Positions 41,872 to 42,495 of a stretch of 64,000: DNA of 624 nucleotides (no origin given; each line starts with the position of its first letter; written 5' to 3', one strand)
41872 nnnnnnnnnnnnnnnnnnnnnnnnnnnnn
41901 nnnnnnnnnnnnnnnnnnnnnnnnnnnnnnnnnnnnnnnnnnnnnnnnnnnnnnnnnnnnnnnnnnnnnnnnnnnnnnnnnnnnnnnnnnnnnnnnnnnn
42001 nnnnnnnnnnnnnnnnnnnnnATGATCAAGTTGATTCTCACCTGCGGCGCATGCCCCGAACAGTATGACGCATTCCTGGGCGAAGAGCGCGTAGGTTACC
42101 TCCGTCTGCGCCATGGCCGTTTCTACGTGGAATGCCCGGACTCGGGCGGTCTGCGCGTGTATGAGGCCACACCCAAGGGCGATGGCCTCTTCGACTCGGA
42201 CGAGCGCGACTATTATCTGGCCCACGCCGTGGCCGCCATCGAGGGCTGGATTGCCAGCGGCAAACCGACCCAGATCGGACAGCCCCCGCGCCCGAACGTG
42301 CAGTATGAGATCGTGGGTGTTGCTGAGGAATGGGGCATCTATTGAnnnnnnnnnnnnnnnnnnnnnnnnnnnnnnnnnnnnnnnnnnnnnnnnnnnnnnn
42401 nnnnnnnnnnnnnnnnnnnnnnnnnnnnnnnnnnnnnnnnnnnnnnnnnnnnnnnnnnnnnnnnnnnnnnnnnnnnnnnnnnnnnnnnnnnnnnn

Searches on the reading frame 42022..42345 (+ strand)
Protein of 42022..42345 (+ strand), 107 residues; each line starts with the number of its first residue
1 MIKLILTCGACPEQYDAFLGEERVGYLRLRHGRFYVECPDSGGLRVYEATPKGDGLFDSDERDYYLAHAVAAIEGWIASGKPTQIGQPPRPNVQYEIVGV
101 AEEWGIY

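Call 29: find_encoding_contigs(protein=window:42022-42345:+, flank=10000, max_places=10)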
Protein window:42022-42345:+ (107 aa): 2 contigs read that carry it; 1 place shown.
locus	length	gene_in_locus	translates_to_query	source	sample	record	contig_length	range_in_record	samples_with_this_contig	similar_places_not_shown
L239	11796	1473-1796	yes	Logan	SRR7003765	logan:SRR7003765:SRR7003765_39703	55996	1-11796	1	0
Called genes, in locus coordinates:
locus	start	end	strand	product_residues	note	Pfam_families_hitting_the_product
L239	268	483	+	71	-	-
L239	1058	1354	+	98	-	-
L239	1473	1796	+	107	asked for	-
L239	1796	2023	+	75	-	-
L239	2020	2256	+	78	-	-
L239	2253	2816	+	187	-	-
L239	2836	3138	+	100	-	-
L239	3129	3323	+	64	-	-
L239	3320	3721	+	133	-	-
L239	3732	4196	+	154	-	-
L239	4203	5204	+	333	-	-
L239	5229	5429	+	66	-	-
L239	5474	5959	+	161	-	-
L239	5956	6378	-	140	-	-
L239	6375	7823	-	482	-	PF12224:Amidoligase_2 (weak)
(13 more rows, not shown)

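Call 32: find_homologous_proteins(query=window:42022-42345:+, max_evalue=0.001)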
Query window:42022-42345:+ (107 aa): 1093 proteins with E <= 0.001 among 1096 candidates; the best 120 are listed.
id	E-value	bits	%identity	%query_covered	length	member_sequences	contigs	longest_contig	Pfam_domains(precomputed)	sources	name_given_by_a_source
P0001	9.7e-69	247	100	100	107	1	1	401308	-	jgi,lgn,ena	-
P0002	2.9e-53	197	78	100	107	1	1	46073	-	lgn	-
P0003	1.3e-49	185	75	100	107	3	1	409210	-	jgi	jgi:hypothetical protein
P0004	1.0e-46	176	74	100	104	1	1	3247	-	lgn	-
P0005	7.3e-41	157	59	67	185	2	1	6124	-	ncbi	-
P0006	2.6e-39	152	66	95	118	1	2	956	-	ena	-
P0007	2.0e-37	146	68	92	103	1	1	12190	-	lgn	-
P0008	5.4e-37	145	67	91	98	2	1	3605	-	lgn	-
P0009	8.9e-37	144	67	92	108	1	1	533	-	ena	-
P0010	2.0e-36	143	65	90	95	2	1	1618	-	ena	-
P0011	3.9e-36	142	62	92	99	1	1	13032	-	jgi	jgi:hypothetical protein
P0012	4.2e-36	142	67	90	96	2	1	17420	-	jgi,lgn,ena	jgi:hypothetical protein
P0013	1.1e-35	140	64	92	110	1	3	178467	-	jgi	jgi:hypothetical protein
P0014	2.3e-35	139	63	93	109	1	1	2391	-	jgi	jgi:hypothetical protein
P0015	5.6e-35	138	65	91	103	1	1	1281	-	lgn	-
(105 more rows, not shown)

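Call 33: find_encoding_contigs(protein=P0003, flank=10000, max_places=3)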
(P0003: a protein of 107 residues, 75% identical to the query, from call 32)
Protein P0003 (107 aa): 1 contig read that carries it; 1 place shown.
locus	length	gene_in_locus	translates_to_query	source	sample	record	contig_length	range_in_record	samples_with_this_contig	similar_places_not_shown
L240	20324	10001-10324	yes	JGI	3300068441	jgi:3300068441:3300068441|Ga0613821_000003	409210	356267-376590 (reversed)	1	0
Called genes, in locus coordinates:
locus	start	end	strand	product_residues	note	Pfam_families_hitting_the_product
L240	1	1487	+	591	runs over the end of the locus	PF01145:Band_7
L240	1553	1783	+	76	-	-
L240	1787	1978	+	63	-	-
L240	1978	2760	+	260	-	PF14243:R2K_3, PF18299:R2K_2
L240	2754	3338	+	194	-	-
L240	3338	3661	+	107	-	-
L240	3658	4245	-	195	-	-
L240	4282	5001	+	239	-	PF00149:Metallophos, PF12850:Metallophos_2 (faint)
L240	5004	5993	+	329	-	PF13439:Glyco_transf_4, PF13579:Glyco_trans_4_4, PF00534:Glycos_transf_1, PF13692:Glyco_trans_1_4, PF20706:GT4-conflict (weak)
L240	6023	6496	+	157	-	PF01327:Pep_deformylase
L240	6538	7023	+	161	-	-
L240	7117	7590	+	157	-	-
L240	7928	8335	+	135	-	-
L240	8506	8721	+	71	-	-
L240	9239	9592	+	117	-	-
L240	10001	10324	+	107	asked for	-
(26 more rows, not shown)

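Call 34: find_encoding_contigs(protein=P0002, flank=10000, max_places=3)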
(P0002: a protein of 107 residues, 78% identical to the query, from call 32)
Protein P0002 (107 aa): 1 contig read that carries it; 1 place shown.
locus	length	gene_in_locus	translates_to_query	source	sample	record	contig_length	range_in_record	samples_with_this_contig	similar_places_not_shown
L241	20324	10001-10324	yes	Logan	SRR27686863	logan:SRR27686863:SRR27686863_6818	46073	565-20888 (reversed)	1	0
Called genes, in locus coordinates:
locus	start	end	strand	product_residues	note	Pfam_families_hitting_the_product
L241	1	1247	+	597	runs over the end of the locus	PF01145:Band_7 (weak)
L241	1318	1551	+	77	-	-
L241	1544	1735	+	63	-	-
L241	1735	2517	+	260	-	PF14243:R2K_3, PF18299:R2K_2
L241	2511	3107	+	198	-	-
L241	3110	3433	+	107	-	-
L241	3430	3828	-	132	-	-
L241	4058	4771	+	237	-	PF12850:Metallophos_2 (faint), PF00149:Metallophos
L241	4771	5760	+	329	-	PF13439:Glyco_transf_4, PF13579:Glyco_trans_4_4, PF00534:Glycos_transf_1, PF13692:Glyco_trans_1_4, PF20706:GT4-conflict (weak)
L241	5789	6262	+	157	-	PF01327:Pep_deformylase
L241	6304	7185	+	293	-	-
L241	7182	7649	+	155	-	-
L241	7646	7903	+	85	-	-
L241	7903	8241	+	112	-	-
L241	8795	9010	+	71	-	-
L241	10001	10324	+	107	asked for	-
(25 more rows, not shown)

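Call 35: find_encoding_contigs(protein=P0004, flank=10000, max_places=3)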
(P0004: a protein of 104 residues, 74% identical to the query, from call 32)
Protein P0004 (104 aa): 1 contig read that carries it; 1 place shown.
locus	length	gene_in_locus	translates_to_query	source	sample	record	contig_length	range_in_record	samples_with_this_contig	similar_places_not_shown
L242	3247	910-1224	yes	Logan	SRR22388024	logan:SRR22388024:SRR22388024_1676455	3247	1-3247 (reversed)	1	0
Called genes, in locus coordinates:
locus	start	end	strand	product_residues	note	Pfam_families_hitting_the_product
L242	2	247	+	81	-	?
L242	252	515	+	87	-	-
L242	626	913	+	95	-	-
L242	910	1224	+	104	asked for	-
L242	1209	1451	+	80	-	-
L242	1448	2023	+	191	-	-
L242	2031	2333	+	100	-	-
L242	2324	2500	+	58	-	-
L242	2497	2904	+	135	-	-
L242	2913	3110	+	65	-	-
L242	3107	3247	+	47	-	?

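Call 40: find_encoding_contigs(protein=P0013, flank=10000, max_places=3)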
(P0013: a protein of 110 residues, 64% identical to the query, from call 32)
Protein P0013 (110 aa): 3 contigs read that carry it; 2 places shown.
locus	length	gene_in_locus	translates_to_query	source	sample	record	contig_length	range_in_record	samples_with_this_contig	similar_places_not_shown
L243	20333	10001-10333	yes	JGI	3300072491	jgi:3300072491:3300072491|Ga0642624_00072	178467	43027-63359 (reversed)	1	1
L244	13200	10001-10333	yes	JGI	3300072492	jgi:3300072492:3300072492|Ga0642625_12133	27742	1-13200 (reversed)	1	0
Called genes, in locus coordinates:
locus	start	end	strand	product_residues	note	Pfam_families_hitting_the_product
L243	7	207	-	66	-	-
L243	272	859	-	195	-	PF23849:Phage_TTP_2, PF06841:Phage_T4_gp19 (weak)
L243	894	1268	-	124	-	PF02675:AdoMet_dc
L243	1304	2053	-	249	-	PF13365:Trypsin_2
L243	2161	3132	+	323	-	-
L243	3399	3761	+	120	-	-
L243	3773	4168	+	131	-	-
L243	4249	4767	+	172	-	-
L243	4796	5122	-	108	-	-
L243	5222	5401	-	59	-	-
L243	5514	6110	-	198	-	PF07486:Hydrolase_2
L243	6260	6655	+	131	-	PF09876:DUF2103 (faint)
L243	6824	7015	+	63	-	PF24192:DUF7417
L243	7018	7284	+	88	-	PF04448:DUF551 (weak)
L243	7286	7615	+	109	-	-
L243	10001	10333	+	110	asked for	-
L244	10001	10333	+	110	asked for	-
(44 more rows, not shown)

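Call 41: find_encoding_contigs(protein=P0007, flank=10000, max_places=3)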
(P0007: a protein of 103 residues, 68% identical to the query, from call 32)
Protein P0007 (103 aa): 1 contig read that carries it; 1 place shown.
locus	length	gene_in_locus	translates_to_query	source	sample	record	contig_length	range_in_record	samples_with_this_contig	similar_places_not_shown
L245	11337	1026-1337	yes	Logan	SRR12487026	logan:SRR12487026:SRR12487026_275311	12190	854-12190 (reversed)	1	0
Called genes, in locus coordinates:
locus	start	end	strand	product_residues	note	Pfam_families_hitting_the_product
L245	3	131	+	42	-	?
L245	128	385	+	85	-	-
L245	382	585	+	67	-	-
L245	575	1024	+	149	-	PF00383:dCMP_cyt_deam_1, PF14437:MafB19-deam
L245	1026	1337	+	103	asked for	-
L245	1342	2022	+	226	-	-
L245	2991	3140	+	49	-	-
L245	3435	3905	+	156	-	PF06941:NT5C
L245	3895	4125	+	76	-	-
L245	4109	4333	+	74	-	-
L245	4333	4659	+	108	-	-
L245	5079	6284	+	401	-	PF01743:PolyA_pol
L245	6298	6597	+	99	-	-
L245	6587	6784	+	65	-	-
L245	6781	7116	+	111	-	-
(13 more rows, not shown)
